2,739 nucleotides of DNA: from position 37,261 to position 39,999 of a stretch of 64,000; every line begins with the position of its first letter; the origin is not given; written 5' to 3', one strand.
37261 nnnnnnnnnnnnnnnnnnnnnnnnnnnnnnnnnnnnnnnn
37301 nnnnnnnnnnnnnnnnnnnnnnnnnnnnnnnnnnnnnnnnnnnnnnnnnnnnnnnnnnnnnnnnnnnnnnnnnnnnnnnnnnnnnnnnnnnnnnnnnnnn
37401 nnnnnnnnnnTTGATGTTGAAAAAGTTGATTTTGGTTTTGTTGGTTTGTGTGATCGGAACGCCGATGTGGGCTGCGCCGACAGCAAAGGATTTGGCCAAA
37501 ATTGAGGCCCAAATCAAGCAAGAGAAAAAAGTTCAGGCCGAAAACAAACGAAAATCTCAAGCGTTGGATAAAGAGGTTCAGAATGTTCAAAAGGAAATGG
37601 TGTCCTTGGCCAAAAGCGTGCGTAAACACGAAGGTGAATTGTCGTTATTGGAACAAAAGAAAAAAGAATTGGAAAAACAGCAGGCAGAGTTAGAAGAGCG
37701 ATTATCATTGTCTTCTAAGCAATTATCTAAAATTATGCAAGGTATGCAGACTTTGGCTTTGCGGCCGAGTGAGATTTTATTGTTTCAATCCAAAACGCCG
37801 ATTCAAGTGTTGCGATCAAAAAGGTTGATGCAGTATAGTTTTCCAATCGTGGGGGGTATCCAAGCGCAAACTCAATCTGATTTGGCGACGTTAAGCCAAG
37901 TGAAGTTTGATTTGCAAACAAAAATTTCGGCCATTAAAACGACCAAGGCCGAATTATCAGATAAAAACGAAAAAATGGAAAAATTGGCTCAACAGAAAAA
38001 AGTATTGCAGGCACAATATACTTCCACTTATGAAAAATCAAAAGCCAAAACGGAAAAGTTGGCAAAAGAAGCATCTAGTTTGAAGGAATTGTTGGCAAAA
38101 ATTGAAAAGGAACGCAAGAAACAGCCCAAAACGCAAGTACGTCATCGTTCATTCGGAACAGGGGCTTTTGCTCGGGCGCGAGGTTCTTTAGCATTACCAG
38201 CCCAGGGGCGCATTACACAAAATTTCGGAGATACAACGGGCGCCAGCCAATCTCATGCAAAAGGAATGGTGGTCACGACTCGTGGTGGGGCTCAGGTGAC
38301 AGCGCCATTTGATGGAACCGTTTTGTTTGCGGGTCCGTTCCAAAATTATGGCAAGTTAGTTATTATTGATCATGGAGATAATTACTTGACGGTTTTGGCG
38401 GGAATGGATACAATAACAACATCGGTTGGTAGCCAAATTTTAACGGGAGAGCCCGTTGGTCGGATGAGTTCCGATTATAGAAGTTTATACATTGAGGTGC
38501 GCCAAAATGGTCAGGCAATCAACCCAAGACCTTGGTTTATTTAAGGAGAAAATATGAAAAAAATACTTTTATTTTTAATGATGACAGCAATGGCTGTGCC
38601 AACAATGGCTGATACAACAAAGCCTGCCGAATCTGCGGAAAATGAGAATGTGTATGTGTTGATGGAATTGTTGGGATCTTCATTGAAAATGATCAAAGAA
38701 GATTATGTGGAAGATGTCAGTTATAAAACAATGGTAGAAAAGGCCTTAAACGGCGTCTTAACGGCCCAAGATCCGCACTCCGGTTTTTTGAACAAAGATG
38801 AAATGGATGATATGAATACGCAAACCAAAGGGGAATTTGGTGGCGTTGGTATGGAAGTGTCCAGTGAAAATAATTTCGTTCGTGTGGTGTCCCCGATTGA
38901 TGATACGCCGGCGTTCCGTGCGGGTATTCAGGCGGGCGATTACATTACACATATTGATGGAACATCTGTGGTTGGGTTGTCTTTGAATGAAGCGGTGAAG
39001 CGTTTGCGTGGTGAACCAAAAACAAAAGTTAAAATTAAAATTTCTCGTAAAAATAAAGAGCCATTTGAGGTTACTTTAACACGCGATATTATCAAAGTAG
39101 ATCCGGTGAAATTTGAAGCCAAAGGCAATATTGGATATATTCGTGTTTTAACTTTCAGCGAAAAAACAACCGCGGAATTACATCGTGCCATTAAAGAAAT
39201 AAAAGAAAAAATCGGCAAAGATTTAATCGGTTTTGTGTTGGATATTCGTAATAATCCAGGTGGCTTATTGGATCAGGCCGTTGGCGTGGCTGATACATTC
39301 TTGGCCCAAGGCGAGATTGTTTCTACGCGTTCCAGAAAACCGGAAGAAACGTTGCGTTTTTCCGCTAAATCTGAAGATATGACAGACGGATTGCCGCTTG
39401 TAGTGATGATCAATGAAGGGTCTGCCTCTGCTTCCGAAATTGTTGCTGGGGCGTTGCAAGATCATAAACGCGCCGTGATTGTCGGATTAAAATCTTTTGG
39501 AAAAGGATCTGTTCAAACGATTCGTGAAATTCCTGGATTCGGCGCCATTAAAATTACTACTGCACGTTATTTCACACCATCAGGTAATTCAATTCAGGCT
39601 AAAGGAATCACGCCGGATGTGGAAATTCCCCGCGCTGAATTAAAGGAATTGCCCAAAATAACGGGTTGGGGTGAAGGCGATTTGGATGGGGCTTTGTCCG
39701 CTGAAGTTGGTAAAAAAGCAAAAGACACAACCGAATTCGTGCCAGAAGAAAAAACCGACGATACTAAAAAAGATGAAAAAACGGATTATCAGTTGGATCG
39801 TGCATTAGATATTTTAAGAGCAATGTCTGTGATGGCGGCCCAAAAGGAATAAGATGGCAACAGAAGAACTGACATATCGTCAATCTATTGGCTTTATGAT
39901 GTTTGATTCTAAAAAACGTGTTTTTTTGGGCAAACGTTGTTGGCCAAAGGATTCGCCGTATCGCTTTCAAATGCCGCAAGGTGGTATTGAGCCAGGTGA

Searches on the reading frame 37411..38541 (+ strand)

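Call 44: search_protein_families(library=pfam, proteins=[window:37411-38541:+], max_evalue=0.00001)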
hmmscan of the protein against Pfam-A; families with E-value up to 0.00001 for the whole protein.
window:37411-38541:+ (377 aa): 1 family
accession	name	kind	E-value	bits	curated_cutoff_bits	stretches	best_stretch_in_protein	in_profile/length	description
PF01551.29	Peptidase_M23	-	2.2e-20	73.1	28.7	1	283-372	3-96/96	Peptidase family M23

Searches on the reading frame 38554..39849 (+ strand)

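Call 44: search_protein_families(library=pfam, proteins=[window:38554-39849:+], max_evalue=0.00001)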
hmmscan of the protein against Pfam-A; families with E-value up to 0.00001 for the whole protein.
window:38554-39849:+ (432 aa): 4 families
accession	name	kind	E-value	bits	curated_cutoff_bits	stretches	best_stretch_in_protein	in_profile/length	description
PF03572.23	Peptidase_S41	-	8.7e-56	188.5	24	1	192-358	1-165/165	Peptidase family S41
PF13180.12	PDZ_2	-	2.2e-11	44.3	27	1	97-169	2-73/80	PDZ domain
PF17820.7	PDZ_6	-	1.1e-10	41.5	27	1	111-165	2-54/54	PDZ domain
PF00595.29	PDZ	-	6.3e-09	36.5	23.2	1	95-163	9-80/81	PDZ domain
